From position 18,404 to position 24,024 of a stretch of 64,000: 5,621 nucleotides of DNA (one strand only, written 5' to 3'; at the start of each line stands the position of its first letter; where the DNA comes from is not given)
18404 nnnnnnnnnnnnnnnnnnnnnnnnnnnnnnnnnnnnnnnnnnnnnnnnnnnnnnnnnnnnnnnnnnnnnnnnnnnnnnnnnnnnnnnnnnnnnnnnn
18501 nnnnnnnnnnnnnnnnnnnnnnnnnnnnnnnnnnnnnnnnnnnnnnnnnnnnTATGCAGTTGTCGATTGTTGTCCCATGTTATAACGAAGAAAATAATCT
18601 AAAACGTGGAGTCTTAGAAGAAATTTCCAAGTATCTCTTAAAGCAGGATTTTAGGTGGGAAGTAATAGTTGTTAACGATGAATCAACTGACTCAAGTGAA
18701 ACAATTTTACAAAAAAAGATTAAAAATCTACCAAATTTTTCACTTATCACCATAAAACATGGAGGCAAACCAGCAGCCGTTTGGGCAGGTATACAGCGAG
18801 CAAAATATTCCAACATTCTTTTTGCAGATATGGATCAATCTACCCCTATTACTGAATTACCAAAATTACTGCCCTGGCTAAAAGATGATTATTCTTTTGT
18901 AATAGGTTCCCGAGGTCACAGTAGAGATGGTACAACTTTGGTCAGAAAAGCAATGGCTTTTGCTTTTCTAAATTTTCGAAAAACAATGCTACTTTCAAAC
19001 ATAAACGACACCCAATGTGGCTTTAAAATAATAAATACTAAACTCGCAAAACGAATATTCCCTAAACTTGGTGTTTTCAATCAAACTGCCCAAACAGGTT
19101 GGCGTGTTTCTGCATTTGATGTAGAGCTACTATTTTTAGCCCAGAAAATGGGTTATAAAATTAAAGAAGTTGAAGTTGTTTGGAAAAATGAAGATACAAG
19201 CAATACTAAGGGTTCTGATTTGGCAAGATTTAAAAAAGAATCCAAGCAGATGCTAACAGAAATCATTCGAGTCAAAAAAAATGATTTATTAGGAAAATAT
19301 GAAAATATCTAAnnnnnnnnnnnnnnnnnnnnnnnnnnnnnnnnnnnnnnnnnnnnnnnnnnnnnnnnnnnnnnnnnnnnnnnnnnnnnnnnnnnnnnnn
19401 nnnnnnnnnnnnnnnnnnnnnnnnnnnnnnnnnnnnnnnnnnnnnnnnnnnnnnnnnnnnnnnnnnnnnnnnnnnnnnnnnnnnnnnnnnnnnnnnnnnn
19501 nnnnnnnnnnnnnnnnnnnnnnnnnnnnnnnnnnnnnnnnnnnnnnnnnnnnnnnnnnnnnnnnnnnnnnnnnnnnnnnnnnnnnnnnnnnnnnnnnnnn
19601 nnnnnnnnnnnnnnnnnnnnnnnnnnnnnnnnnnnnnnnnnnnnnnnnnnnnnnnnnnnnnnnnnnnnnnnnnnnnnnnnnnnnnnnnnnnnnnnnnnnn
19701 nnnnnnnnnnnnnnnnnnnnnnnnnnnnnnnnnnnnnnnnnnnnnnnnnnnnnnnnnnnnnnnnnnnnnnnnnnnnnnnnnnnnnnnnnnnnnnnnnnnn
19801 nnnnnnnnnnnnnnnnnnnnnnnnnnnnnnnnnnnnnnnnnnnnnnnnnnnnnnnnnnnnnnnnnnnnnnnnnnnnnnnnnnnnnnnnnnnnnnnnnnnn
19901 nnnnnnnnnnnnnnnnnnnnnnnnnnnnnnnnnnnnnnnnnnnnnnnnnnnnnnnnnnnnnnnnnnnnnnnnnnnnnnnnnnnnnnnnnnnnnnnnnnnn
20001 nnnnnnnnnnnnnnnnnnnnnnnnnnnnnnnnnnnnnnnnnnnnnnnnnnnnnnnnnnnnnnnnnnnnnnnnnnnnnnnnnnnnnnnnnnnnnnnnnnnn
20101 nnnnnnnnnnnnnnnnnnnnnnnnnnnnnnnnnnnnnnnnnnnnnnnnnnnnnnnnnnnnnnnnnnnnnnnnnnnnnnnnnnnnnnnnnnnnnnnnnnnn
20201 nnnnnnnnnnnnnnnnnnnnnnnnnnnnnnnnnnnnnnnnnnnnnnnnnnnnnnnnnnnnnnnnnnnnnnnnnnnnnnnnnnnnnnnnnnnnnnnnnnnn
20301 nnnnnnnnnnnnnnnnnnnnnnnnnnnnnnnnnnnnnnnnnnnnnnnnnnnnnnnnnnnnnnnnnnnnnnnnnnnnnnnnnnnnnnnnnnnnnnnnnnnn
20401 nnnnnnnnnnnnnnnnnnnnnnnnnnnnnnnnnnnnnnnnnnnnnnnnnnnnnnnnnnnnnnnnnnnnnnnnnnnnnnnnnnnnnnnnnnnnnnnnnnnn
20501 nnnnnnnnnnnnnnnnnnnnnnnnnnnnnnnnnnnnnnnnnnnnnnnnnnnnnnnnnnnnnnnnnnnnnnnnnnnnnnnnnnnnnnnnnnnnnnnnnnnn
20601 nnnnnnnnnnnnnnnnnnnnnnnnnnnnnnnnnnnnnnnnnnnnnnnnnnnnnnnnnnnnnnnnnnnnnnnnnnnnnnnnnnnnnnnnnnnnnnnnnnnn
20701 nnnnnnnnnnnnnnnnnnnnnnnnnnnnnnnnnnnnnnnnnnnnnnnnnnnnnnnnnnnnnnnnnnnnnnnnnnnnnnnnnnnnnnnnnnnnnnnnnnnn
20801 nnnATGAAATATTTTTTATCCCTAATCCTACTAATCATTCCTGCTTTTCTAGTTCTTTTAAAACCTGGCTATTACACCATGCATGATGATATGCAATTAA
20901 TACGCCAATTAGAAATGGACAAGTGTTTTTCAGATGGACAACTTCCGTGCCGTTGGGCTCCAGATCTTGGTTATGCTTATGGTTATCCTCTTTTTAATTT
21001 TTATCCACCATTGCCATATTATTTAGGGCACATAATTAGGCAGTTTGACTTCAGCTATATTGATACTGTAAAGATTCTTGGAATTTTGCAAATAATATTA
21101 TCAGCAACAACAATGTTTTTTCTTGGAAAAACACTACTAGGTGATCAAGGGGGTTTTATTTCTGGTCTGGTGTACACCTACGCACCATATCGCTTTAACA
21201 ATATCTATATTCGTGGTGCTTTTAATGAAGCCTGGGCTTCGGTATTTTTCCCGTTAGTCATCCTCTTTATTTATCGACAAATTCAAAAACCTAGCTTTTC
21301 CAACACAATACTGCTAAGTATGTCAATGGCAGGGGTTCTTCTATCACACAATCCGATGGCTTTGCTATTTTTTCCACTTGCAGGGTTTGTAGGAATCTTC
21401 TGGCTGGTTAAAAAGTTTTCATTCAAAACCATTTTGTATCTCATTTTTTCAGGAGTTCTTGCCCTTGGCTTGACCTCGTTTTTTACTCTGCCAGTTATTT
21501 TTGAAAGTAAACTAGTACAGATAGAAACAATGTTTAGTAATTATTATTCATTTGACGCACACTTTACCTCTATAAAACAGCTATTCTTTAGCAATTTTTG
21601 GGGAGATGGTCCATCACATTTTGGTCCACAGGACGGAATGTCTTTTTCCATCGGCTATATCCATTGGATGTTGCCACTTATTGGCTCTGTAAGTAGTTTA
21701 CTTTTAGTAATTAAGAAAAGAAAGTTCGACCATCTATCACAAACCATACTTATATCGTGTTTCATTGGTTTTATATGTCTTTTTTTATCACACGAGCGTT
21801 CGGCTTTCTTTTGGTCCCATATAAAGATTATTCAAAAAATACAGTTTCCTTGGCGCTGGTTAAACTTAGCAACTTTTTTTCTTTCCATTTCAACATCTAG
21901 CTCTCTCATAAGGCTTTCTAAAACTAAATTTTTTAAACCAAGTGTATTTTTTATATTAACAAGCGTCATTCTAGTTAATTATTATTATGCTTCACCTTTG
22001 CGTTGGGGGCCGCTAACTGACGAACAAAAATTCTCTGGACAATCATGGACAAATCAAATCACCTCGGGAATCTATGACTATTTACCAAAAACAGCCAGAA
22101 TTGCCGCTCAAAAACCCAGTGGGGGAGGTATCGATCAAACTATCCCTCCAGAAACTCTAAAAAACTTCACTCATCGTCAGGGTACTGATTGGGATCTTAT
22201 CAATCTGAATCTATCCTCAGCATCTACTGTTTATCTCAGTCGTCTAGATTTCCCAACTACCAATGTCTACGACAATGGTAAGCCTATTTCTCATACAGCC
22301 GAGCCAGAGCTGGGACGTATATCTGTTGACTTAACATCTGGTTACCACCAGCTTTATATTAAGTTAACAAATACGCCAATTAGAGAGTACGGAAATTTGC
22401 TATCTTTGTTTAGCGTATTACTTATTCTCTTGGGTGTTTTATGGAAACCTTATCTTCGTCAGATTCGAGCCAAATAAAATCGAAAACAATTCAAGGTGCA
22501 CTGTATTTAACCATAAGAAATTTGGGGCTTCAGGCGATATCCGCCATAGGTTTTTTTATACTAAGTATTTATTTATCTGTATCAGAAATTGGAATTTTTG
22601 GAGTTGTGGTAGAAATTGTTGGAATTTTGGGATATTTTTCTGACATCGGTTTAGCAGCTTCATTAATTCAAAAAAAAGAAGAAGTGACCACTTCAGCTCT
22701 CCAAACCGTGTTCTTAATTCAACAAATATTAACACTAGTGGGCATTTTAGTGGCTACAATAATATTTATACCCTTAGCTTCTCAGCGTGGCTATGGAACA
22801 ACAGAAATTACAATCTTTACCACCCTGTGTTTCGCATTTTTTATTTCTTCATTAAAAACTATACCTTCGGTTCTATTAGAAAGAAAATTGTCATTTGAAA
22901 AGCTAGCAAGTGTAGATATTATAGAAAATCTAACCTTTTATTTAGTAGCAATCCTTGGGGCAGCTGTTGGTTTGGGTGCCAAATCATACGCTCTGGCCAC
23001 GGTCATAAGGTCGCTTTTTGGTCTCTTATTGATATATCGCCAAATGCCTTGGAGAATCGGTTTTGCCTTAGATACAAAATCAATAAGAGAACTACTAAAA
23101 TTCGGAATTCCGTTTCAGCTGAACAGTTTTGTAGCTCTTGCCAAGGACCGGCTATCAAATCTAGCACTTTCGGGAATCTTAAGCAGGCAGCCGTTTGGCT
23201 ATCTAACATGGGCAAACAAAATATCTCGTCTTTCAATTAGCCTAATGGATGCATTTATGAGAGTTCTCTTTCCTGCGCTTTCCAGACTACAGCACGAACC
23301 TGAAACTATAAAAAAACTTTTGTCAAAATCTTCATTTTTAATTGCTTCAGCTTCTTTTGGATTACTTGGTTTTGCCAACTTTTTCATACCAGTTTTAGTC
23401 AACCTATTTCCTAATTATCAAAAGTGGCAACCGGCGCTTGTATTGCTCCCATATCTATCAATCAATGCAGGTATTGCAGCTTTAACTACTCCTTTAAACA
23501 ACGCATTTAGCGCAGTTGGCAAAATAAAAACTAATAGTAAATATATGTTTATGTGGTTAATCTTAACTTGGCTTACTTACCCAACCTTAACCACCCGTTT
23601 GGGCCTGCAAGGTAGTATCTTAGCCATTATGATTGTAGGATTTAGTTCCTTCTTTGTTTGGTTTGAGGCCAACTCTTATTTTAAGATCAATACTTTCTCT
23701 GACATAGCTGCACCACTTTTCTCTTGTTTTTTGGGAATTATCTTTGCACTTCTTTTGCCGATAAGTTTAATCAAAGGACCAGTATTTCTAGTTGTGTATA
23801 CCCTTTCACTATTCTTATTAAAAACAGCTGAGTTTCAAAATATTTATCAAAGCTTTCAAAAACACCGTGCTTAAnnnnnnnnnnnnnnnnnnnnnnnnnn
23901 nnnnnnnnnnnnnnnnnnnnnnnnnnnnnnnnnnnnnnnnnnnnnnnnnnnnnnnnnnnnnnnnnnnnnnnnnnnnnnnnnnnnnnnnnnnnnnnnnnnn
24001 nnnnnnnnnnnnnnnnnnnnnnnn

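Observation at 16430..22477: Repeated DPM1/GtrB-like GT2 plus GT-C modules (three-component glycosylation logic), twice on the plus strand and once on the minus strand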

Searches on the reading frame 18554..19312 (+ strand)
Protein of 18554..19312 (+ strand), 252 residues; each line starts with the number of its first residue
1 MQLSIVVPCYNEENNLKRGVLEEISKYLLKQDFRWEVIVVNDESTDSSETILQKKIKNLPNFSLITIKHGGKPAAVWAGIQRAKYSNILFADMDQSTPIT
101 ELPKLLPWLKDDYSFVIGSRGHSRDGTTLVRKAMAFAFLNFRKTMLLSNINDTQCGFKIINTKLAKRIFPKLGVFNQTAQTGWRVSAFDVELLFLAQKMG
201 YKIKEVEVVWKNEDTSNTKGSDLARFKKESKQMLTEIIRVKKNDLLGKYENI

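Call 4: search_protein_families(library=pfam, proteins=[window:18554-19312:+], max_evalue=0.01)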
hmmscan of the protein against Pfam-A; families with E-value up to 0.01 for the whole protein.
window:18554-19312:+ (252 aa): 3 families
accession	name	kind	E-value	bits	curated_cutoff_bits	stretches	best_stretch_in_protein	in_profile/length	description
PF00535.33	Glycos_transf_2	-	2e-23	83.6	23.3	1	4-168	1-167/168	Glycosyl transferase family 2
PF13641.12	Glyco_tranf_2_3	-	9.2e-07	29.5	27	1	3-147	3-148/230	Glycosyltransferase like family 2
PF10111.15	Glyco_tranf_2_2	-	0.0033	17.4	27.3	1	4-97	1-94/276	Glycosyltransferase like family 2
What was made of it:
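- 18554..19312 (+): G2b: TM-less GT2 (252 aa), predicted polyprenyl-phosphate sugar synthase of module 2. PF00535 2e-23 (call 4).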

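Call 9: search_protein_families(library=ncbifam, proteins=[window:18554-19312:+], max_evalue=0.01)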
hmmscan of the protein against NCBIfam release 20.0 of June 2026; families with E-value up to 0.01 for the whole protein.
window:18554-19312:+ (252 aa): 19 families
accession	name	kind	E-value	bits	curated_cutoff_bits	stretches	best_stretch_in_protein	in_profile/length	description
NF047588.1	GlcsyltransPgfSStrep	equivalog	2.6e-14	53.2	500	1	1-168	1-167/308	glycosyltransferase PgfS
NF007482.0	PRK10073.1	equivalog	8.8e-13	47.9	423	1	2-98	7-99/334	glycosyltransferase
TIGR03937.1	PgaC_IcaA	equivalog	4.7e-12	45.6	422.3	1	3-94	47-135/407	poly-beta-1,6-N-acetyl-D-glucosamine synthase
NF007986.1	PRK10714.1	equivalog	1.1e-11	44.3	529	1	2-133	7-138/316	undecaprenyl-phosphate 4-deoxy-4-formamido-L-arabinose transferase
NF038302.1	EPS_HpsE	equivalog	4.6e-10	39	300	1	1-95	1-97/307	hormogonium polysaccharide biosynthesis glycosyltransferase HpsE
NF041875.1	EPS_EpsD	equivalog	2.8e-09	36.8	370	1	3-99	1-94/325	exopolysaccharide biosynthesis glycosyltransferase EpsD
NF047683.1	TeichurnBiosyTuaG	equivalog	2.6e-08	33.8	400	1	3-141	8-145/252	teichuronic acid biosynthesis protein TuaG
NF041391.1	DPhHxTase_Halo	equivalog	3.7e-08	32.6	375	1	9-213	3-186/213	dolichyl-phosphate hexose transferase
TIGR04283.1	glyco_like_mftF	equivalog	1.6e-07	31.2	182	1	3-102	1-90/221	TIGR04283 family arsenosugar biosynthesis glycosyltransferase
NF038299.1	EPS_HpsN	equivalog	7.9e-06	25.1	425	1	2-95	2-92/317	hormogonium polysaccharide biosynthesis glycosyltransferase HpsN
NF010496.0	PRK13915.1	equivalog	1.1e-05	24.7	262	1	2-99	32-131/307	glucosyl-3-phosphoglycerate synthase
NF050050.1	ProtGlycPglI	equivalog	1.2e-05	24.9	500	1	2-121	3-120/306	GalNAc(5)-diNAcBac-PP-undecaprenol beta-1,3-glucosyltransferase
TIGR04182.1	glyco_TIGR04182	equivalog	9.4e-05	21.9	325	1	3-219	2-200/293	S-layer glycoprotein N-glycosyltransferase AglJ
TIGR03111.1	glyc2_xrt_Gpos1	hypoth_equivalog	0.00015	20.7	363.95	1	2-94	50-141/439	TIGR03111 family XrtG-associated glycosyltransferase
TIGR04242.1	nodulat_NodC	equivalog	0.00024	20.2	550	1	4-97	51-144/395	chitooligosaccharide synthase NodC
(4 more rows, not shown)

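Call 11: search_solved_structures(query=window:18554-19312:+, max_evalue=0.001)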
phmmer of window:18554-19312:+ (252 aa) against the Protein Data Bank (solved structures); distinct sequences matched with E-value up to 0.001: 12.
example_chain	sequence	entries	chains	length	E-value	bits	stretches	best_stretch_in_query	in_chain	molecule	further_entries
5ekp_C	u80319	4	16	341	8e-10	41.6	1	2-167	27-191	Uncharacterized glycosyltransferase sll0501 | Glycosyltransferase sll0501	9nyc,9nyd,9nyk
5eke_A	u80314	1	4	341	8e-10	41.6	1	2-167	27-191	Uncharacterized glycosyltransferase sll0501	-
9nye_A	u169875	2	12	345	8.2e-10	41.6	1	2-167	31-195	Glycosyltransferase sll0501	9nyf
9bhc_C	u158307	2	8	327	5.4e-09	38.9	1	2-134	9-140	Undecaprenyl-phosphate 4-deoxy-4-formamido-L-arabinose transferase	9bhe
8vxh_A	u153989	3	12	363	6.8e-09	38.6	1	2-134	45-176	Undecaprenyl-phosphate 4-deoxy-4-formamido-L-arabinose transferase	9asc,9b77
5mlz_A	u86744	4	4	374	9e-08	34.9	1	1-121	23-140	Dolichol monophosphate mannose synthase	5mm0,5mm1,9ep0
9hwj_A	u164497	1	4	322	1.4e-06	31.1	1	2-126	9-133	Undecaprenyl-phosphate 4-deoxy-4-formamido-L-arabinose transferase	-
5hea_A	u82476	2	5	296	1.5e-06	31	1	3-100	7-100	Putative glycosyltransferase (GalT1)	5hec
2z87_A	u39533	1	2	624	6.3e-05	25.6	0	3-120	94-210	Chondroitin synthase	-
2z86_A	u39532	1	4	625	6.3e-05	25.6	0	3-120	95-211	Chondroitin synthase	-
5tze_C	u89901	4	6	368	0.0001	24.9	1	1-117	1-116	Glycosyl transferase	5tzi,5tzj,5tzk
5tz8_A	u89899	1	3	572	0.00014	24.4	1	1-116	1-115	Glycosyl transferase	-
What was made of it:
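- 18554..19312 (+): Best PDB hit is GtrB 8e-10, then ArnC and DPMS (call 11).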

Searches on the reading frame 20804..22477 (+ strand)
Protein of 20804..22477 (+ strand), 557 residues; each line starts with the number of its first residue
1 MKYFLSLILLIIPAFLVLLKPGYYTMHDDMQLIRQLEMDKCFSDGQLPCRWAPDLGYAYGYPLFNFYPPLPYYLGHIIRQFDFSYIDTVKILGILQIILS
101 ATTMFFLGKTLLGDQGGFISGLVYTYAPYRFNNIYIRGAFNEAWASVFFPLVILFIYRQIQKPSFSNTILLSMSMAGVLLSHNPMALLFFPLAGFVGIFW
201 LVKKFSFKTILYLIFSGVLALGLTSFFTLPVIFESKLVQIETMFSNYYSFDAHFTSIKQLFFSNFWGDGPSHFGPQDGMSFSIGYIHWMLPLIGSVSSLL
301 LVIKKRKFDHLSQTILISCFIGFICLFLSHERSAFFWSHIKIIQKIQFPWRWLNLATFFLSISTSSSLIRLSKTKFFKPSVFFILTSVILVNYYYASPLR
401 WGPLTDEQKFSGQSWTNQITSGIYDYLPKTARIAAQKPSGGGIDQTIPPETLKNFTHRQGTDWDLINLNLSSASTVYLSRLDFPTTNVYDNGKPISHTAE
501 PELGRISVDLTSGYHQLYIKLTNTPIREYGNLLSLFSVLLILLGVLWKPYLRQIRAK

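Call 4: search_protein_families(library=pfam, proteins=[window:20804-22477:+], max_evalue=0.01)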
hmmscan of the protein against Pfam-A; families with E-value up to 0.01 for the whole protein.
window:20804-22477:+ (557 aa): 2 families
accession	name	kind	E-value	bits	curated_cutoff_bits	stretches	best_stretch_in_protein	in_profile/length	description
PF10131.15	PTPS_related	-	5.8e-08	32.1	26.4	1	64-389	1-303/621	6-pyruvoyl-tetrahydropterin synthase related domain; membrane protein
PF13231.12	PMT_2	-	0.00012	22.7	26.1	1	68-220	3-150/160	Dolichyl-phosphate-mannose-protein mannosyltransferase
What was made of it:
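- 20804..22477 (+): Cc: GT-C (PTPS_related PF10131), 557 aa, second GT-C of module 2. PF10131 32.1 bits, above the gathering score, plus a weak PMT_2 hit (call 4).
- Checked: 20804-22477: PTPS_related PF10131, 32 bits, above the gathering score (call 4).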

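Call 9: search_protein_families(library=ncbifam, proteins=[window:20804-22477:+], max_evalue=0.01)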
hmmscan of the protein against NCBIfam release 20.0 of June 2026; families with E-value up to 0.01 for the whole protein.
window:20804-22477:+ (557 aa): 0 families

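Call 84: search_solved_structures(query=A7, max_evalue=1)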
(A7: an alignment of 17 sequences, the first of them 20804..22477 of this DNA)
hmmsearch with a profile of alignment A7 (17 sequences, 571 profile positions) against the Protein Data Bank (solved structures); distinct sequences matched with E-value up to 1: 0.

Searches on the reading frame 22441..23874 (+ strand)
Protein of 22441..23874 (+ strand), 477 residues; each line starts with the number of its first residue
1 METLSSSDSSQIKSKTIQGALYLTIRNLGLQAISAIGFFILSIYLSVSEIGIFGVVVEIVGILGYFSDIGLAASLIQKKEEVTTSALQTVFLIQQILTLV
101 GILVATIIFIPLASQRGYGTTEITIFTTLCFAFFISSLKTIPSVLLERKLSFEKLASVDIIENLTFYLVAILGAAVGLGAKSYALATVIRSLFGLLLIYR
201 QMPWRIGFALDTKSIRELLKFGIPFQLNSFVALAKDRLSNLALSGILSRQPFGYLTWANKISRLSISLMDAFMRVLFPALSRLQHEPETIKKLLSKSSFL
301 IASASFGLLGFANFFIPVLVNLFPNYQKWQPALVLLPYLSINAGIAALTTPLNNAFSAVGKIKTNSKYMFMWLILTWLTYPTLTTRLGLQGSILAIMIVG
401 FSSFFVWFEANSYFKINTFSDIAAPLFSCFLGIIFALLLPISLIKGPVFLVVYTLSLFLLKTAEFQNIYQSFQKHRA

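Call 4: search_protein_families(library=pfam, proteins=[window:22441-23874:+], max_evalue=0.01)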
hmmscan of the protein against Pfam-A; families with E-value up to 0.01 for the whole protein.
window:22441-23874:+ (477 aa): 2 families
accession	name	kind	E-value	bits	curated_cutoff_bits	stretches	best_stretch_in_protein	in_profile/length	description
PF13440.11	Polysacc_synt_3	-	9.2e-36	124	23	1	44-320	5-280/293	Polysaccharide biosynthesis protein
PF01943.22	Polysacc_synt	-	7.4e-19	68.7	28.2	1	18-284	3-274/274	Polysaccharide biosynthesis protein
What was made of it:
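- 22441..23874 (+): Wzx/MOP-family flippase (477 aa); candidate flippase for the lipid-linked glycan and/or the Pren-P-sugars. Polysacc_synt_3 9e-36 (call 4).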

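Call 33: search_protein_families(library=ncbifam, proteins=[window:22441-23874:+], max_evalue=1e-8)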
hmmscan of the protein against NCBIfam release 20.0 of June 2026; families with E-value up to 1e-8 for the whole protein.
window:22441-23874:+ (477 aa): 3 families
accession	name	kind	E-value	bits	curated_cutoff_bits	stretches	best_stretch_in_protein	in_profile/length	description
NF007773.0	PRK10459.1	equivalog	4.3e-28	98.5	273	1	12-406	3-397/492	MOP flippase family protein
NF047674.1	TeichurnBiosyTuaB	equivalog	7.5e-20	71.4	580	1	10-393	2-381/469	teichuronic acid biosynthesis protein TuaB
NF058658.1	Oglyco_Wzx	exception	3.5e-18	65.9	720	1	10-416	4-403/478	O-glycosylation flippase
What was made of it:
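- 22441..23874 (+): MOP flippase, TuaB and O-glycosylation Wzx models hit (call 33).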
